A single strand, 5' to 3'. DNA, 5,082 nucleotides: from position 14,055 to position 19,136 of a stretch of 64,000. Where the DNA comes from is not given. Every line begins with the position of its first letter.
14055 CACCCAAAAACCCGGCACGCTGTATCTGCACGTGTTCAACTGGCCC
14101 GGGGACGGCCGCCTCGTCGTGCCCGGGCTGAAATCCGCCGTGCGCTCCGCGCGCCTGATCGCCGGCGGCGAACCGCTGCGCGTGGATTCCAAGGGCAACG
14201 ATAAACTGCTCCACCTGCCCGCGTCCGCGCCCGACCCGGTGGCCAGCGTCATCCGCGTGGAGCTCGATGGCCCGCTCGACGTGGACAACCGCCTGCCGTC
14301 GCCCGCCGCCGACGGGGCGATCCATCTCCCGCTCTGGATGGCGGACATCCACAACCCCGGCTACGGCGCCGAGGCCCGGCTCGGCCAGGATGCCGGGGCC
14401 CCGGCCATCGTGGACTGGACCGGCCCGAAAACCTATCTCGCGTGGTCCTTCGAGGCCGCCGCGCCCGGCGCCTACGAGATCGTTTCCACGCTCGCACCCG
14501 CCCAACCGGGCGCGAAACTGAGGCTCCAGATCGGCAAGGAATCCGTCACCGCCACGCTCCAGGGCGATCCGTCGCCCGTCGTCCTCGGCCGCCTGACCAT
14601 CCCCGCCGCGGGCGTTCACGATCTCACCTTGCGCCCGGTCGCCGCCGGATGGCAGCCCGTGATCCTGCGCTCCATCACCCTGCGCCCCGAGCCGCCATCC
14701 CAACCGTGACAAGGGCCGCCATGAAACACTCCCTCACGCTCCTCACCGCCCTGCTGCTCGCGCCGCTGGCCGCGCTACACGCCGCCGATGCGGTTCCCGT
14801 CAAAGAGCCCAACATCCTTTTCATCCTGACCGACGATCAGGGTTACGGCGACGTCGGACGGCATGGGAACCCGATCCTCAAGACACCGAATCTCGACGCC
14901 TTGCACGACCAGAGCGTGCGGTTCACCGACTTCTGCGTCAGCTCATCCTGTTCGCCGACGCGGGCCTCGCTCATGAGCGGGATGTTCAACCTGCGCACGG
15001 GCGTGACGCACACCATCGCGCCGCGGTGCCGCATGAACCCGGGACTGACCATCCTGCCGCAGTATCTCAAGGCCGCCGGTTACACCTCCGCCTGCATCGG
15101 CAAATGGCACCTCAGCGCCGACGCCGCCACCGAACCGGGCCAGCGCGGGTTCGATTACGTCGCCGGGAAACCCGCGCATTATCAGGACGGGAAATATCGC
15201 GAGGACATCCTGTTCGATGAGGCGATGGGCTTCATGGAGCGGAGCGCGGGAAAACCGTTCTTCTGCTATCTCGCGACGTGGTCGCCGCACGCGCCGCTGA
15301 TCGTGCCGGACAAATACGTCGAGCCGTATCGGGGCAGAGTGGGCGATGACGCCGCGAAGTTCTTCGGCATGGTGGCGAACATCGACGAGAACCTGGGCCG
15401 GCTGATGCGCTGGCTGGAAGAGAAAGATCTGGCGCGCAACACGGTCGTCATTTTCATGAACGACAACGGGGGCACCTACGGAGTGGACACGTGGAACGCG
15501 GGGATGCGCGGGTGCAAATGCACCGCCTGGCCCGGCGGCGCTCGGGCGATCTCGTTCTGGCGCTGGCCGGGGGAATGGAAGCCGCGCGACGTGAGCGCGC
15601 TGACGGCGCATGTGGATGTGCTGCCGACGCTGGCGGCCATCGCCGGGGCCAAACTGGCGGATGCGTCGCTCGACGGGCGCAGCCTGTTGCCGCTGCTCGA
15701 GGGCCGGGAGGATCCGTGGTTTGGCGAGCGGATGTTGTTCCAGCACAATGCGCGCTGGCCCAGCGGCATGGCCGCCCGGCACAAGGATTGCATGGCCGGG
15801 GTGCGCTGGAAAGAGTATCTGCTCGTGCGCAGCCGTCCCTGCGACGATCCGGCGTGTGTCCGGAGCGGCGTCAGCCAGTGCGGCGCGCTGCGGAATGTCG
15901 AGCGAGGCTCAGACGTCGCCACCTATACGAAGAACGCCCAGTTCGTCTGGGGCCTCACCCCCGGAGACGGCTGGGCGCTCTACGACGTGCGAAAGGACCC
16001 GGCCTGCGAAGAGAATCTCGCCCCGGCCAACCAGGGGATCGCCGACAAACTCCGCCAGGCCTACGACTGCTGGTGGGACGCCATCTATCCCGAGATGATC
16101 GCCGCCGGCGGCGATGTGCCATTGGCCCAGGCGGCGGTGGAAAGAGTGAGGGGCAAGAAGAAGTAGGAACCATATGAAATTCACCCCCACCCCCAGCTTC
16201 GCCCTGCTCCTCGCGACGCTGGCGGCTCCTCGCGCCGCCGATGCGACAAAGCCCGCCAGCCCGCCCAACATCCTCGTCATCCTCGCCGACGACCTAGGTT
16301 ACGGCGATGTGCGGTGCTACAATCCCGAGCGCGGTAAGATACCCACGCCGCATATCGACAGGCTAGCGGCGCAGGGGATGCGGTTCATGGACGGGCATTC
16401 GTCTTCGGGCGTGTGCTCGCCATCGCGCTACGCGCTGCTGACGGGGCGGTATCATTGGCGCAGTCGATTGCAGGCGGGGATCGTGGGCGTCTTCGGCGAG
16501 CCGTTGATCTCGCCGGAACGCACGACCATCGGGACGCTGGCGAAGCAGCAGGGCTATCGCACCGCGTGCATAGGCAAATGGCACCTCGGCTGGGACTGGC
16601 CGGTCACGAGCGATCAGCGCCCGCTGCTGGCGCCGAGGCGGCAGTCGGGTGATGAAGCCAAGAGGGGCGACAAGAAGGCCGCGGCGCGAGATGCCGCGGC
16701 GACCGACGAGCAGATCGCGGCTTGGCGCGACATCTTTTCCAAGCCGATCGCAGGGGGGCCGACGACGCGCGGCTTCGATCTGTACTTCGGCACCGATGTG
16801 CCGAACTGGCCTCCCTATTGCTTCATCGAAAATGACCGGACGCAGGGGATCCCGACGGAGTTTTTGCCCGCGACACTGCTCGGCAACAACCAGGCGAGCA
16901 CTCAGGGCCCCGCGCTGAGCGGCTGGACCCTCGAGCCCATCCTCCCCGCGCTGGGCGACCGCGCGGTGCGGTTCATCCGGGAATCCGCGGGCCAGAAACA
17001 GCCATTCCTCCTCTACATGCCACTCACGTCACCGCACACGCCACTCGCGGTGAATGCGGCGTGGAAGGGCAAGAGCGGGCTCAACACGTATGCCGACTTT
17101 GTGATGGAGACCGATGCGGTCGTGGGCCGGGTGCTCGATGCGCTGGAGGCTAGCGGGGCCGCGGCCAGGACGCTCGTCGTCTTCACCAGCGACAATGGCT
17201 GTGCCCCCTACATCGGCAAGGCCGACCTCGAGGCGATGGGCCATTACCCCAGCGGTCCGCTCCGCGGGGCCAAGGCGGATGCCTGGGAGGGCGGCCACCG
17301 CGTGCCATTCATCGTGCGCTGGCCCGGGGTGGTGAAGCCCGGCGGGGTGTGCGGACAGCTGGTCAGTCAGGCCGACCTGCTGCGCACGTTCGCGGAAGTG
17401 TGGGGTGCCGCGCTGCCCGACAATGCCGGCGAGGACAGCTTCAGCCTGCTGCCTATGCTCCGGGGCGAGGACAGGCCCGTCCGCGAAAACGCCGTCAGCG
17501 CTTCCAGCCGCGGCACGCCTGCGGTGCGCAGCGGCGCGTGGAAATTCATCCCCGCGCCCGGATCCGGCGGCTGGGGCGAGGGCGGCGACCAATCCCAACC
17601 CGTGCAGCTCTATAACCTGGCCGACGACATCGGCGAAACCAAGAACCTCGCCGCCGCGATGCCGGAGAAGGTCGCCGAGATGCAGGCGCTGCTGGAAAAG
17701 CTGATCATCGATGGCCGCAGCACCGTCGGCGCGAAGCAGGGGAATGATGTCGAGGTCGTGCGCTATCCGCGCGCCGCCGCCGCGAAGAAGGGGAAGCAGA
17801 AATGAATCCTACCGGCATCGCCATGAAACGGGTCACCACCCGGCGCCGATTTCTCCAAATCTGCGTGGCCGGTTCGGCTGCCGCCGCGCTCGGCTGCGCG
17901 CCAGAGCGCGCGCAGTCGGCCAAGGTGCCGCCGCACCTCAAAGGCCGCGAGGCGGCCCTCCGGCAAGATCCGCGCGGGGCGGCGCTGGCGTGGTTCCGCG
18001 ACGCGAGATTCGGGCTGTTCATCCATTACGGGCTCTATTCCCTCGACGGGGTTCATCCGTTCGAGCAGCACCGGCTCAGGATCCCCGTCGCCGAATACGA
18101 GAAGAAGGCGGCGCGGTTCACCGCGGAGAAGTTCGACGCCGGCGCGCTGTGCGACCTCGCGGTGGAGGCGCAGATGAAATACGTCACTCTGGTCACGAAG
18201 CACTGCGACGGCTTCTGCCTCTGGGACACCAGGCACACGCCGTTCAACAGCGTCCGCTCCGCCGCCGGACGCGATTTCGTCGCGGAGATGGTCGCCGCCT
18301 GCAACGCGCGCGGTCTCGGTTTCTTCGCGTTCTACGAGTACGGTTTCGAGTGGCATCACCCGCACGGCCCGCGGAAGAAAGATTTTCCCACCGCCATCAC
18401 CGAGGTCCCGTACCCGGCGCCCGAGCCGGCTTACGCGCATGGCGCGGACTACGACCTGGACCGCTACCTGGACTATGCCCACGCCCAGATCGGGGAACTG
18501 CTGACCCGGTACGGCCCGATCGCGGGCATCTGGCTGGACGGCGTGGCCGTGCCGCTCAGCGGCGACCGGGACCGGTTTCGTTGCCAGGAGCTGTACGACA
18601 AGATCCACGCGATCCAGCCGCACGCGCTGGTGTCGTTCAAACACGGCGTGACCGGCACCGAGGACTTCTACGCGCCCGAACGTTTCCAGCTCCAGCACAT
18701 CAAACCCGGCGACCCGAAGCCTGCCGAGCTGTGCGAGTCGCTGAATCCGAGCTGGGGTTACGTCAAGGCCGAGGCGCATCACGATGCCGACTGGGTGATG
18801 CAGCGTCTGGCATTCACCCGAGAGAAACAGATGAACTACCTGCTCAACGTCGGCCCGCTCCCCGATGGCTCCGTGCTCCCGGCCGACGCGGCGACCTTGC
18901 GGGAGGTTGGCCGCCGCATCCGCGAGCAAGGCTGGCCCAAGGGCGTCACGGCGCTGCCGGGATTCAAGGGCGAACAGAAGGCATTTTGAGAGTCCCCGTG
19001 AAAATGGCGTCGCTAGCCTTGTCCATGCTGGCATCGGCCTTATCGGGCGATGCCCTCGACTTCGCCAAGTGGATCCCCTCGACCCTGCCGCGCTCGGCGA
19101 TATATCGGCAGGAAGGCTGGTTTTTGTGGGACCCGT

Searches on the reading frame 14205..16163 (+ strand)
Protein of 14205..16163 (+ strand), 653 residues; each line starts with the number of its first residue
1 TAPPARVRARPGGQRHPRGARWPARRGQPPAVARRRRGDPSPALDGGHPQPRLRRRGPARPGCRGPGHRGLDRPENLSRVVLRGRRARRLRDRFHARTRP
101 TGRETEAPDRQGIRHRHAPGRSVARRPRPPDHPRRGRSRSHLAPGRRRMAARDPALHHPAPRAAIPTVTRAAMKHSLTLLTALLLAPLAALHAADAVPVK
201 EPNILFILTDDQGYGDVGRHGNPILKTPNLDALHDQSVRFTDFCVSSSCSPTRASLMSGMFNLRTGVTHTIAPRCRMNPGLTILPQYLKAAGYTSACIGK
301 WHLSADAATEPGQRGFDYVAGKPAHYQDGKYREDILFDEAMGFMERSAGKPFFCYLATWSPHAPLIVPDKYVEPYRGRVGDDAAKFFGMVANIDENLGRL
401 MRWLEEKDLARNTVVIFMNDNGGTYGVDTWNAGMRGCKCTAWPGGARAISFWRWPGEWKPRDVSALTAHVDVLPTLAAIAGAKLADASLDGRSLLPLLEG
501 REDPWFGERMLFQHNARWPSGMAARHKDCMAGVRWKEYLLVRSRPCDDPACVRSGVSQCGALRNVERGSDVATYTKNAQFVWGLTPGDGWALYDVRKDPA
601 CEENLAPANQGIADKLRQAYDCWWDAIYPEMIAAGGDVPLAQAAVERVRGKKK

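Call 12: search_protein_families(library=pfam, proteins=[window:14205-16163:+], max_evalue=0.0001)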
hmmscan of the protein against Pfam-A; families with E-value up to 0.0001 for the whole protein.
window:14205-16163:+ (653 aa): 2 families
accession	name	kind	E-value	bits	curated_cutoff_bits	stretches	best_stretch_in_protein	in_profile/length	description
PF00884.28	Sulfatase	-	1.3e-50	172.9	25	1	202-481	1-300/301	Sulfatase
PF16347.10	SGSH_C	-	1e-06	29.5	29.3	0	452-542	22-108/154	N-sulphoglucosamine sulphohydrolase, C-terminal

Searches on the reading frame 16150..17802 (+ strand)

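Call 12: search_protein_families(library=pfam, proteins=[window:16150-17802:+], max_evalue=0.0001)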
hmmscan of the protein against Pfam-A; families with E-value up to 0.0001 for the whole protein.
window:16150-17802:+ (551 aa): 2 families
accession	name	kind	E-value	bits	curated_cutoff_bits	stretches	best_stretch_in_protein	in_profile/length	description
PF00884.28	Sulfatase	-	2.9e-53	181.6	25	1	39-419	1-300/301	Sulfatase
PF16347.10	SGSH_C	-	2e-06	28.5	29.3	1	379-442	12-73/154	N-sulphoglucosamine sulphohydrolase, C-terminal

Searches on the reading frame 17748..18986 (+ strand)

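Call 13: search_protein_families(library=pfam, proteins=[window:17748-18986:+], max_evalue=0.0001)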
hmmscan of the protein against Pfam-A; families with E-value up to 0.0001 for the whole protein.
window:17748-18986:+ (413 aa): 1 family
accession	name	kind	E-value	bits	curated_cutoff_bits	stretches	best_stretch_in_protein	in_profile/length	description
PF01120.23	Alpha_L_fucos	-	9.2e-54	183.6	25.2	1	80-392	27-341/345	Alpha-L-fucosidase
